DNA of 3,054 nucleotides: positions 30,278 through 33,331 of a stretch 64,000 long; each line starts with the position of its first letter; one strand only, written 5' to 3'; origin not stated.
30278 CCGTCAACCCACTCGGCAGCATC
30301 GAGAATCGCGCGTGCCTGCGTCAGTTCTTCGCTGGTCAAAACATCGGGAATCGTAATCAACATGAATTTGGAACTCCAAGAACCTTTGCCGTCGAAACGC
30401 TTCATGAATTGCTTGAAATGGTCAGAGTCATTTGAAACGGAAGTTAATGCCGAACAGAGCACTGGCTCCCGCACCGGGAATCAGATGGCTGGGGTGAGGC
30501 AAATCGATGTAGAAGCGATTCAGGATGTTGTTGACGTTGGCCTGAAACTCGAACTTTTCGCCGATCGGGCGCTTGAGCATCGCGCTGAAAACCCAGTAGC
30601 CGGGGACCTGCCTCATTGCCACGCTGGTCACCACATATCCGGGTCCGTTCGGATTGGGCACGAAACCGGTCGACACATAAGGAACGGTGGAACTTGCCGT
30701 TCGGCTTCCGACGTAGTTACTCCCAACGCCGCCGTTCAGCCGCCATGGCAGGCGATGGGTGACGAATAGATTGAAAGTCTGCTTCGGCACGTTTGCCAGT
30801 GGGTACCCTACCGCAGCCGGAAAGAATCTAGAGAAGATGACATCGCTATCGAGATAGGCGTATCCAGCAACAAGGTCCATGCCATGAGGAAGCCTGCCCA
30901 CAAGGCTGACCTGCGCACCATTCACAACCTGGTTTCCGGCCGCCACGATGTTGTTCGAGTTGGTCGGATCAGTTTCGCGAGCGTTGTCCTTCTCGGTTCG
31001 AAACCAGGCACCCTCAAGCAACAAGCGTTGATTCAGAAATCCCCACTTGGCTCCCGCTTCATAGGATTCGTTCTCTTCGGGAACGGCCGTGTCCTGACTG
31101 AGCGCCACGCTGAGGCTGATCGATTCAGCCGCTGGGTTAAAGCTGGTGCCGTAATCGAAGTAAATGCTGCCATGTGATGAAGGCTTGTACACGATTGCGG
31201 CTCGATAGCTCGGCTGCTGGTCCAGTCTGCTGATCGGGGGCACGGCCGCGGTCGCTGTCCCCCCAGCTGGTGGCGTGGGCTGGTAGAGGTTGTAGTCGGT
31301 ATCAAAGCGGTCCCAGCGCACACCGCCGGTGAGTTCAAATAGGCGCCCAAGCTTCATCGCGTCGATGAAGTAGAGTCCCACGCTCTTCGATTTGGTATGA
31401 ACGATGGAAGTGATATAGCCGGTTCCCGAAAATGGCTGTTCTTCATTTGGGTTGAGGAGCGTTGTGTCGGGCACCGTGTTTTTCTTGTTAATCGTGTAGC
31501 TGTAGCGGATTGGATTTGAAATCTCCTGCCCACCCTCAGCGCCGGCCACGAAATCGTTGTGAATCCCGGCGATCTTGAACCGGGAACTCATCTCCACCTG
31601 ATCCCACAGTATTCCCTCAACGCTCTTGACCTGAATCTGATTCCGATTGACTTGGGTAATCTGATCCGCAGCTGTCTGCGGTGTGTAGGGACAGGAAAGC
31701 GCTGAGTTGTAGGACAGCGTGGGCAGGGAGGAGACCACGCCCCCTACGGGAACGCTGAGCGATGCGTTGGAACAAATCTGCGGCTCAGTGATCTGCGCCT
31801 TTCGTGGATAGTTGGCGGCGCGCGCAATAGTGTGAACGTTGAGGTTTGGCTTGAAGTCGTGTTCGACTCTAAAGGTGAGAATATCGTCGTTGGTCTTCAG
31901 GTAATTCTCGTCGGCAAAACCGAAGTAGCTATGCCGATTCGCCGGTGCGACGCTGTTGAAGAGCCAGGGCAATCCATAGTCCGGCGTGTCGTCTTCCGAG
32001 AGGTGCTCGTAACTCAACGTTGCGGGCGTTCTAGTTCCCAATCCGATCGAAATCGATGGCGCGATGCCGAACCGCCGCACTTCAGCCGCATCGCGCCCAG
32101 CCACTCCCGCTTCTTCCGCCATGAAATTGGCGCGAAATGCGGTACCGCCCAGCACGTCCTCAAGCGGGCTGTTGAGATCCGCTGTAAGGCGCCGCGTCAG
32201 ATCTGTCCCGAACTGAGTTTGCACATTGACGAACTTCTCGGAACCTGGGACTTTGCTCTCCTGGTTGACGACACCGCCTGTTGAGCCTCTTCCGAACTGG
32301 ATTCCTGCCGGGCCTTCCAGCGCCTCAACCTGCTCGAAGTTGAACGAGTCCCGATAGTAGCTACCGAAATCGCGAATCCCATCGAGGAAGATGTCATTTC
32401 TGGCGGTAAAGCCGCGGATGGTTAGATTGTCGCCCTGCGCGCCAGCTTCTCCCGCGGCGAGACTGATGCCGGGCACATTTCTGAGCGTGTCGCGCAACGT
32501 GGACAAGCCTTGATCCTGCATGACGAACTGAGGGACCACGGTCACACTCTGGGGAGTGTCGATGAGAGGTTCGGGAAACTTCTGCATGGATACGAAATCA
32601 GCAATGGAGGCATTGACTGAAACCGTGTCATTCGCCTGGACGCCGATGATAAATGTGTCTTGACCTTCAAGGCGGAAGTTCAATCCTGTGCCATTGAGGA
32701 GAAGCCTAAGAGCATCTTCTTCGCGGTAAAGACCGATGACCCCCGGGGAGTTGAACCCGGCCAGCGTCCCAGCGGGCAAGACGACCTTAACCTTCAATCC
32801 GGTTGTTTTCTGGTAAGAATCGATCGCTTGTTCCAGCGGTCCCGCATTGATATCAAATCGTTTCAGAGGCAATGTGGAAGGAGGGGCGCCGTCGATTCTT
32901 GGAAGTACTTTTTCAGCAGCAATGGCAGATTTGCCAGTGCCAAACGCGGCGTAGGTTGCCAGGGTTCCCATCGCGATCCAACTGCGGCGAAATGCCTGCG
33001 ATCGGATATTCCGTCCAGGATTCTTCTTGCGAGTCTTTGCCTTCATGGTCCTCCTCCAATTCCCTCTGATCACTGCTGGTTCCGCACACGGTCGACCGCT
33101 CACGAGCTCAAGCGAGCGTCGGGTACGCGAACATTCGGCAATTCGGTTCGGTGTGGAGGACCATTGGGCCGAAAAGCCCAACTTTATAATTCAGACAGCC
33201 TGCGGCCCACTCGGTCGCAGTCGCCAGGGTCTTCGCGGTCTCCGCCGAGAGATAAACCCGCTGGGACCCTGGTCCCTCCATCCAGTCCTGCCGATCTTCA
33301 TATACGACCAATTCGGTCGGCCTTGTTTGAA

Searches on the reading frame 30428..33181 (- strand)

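Call 51: search_protein_families(library=pfam, proteins=[window:30428-33181:-], max_evalue=0.0001)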
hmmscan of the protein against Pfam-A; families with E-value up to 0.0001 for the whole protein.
window:30428-33181:- (917 aa): 2 families
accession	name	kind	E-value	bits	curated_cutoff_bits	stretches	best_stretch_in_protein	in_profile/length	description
PF00593.30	TonB_dep_Rec_b-barrel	-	5.8e-43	148.8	27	1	381-886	9-436/436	TonB dependent receptor-like, beta-barrel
PF07715.20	Plug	-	1.2e-21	77.6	23.9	1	206-304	2-107/107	TonB-dependent Receptor Plug Domain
